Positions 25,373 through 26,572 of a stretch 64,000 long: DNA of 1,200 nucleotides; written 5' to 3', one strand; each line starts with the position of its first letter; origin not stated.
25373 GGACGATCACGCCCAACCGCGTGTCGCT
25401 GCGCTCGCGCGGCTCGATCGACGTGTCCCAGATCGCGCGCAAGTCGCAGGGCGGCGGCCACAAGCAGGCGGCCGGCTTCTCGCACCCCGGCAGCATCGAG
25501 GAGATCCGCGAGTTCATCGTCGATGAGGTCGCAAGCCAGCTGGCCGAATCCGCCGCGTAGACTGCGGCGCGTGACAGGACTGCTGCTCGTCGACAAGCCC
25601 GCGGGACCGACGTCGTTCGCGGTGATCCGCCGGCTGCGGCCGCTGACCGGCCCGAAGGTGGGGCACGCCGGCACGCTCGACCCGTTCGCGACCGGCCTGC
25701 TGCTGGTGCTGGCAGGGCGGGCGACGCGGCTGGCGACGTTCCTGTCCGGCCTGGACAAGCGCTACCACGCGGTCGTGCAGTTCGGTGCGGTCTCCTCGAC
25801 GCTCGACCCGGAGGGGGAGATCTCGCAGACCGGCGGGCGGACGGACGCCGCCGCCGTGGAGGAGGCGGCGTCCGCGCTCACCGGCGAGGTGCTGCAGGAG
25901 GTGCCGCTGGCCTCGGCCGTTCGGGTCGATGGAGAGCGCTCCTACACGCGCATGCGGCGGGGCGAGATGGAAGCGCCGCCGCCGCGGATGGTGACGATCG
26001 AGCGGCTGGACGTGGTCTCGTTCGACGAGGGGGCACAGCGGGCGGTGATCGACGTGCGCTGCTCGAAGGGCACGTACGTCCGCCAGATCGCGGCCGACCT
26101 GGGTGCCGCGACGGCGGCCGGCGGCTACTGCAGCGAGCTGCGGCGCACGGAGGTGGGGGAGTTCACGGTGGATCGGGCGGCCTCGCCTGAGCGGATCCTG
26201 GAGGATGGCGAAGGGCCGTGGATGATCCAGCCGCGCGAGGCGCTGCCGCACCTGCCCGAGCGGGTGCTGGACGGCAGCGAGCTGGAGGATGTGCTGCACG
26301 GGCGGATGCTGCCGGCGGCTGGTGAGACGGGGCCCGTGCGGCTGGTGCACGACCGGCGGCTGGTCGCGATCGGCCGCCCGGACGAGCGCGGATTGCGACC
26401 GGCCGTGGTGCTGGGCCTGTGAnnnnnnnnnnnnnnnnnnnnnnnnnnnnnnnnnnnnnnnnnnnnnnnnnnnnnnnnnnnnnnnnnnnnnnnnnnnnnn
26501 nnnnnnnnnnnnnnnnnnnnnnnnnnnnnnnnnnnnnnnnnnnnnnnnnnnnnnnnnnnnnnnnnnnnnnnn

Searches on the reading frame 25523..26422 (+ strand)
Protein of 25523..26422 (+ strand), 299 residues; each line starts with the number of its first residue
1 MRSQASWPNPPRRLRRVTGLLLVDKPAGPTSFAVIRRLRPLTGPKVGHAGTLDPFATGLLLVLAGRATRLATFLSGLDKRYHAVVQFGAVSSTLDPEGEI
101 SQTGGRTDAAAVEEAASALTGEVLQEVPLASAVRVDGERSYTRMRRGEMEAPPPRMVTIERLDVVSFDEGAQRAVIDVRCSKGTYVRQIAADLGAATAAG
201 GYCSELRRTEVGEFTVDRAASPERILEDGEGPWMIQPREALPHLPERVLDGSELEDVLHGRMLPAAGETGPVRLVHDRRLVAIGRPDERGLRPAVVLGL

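Call 7: search_protein_families(library=pfam, proteins=[window:25523-26422:+])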
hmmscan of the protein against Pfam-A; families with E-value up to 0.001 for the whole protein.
window:25523-26422:+ (299 aa): 3 families
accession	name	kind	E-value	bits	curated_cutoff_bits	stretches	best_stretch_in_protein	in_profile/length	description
PF01509.24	TruB_N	-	2.6e-40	138.7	27.3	1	44-186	7-149/149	TruB family pseudouridylate synthase (N terminal domain)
PF16198.10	TruB_C_2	-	1.4e-05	25.5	29.3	1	187-220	1-34/66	tRNA pseudouridylate synthase B C-terminal domain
PF09142.17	TruB_C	-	9.9e-05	22.4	28.7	1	245-297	2-55/56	tRNA Pseudouridine synthase II, C terminal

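Call 67: find_encoding_contigs(protein=window:25523-26422:+, flank=2000, max_places=4)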
Protein window:25523-26422:+ (299 aa): no gene with exactly this product is on record in the collection.
